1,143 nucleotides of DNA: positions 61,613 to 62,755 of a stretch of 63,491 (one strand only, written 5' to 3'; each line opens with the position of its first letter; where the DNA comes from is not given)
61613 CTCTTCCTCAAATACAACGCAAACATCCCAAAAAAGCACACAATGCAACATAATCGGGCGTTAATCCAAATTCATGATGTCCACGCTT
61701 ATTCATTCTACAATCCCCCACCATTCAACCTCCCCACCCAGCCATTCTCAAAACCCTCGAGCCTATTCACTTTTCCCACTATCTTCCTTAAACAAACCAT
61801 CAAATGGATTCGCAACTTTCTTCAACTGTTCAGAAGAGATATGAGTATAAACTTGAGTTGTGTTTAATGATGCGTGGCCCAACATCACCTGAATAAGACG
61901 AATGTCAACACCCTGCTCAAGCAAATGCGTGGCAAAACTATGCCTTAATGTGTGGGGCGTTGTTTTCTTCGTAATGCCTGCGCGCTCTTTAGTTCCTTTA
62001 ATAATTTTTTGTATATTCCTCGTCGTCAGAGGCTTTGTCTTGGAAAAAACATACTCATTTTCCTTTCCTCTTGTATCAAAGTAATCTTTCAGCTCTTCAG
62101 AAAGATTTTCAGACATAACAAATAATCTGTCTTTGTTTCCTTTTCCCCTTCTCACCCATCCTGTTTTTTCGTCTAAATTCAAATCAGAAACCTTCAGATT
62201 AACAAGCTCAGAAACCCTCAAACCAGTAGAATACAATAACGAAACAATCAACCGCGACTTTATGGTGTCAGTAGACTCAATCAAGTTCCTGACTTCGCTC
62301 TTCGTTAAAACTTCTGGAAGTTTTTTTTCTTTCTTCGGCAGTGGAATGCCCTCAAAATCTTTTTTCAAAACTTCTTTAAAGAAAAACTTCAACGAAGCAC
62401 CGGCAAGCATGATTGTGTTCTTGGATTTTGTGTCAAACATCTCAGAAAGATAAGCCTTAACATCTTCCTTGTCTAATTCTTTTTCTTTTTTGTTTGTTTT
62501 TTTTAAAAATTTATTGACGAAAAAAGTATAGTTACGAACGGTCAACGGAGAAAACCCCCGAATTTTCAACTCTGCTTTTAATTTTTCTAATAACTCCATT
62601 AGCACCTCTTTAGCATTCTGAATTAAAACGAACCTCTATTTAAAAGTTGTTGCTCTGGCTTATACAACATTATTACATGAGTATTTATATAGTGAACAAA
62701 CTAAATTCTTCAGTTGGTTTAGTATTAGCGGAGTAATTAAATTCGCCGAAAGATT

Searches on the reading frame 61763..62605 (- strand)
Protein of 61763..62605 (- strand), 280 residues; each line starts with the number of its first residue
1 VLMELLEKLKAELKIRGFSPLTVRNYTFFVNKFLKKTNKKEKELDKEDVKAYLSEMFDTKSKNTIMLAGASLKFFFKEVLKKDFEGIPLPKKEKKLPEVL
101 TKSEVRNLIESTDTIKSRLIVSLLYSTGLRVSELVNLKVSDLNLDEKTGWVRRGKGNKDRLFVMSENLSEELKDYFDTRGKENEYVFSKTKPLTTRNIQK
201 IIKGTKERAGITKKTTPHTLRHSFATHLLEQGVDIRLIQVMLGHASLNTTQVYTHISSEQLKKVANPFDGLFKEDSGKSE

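Call 31: search_protein_families(library=pfam, proteins=[window:61763-62605:-], max_evalue=0.001)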
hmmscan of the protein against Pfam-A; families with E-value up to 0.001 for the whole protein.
window:61763-62605:- (280 aa): 4 families
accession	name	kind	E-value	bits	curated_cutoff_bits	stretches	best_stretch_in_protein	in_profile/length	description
PF00589.27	Phage_integrase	-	9.2e-50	169.2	27.1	1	99-258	2-170/172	Phage integrase family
PF13495.12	Phage_int_SAM_4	-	3.2e-15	56.8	27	1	5-83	1-82/85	Phage integrase, N-terminal SAM-like domain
PF02899.23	Phage_int_SAM_1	-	6.4e-05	23.6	22.3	1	14-79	9-79/83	Phage integrase, N-terminal SAM-like domain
PF11917.13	DUF3435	-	0.00025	20.5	25.8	0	181-250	161-231/418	Protein of unknown function (DUF3435)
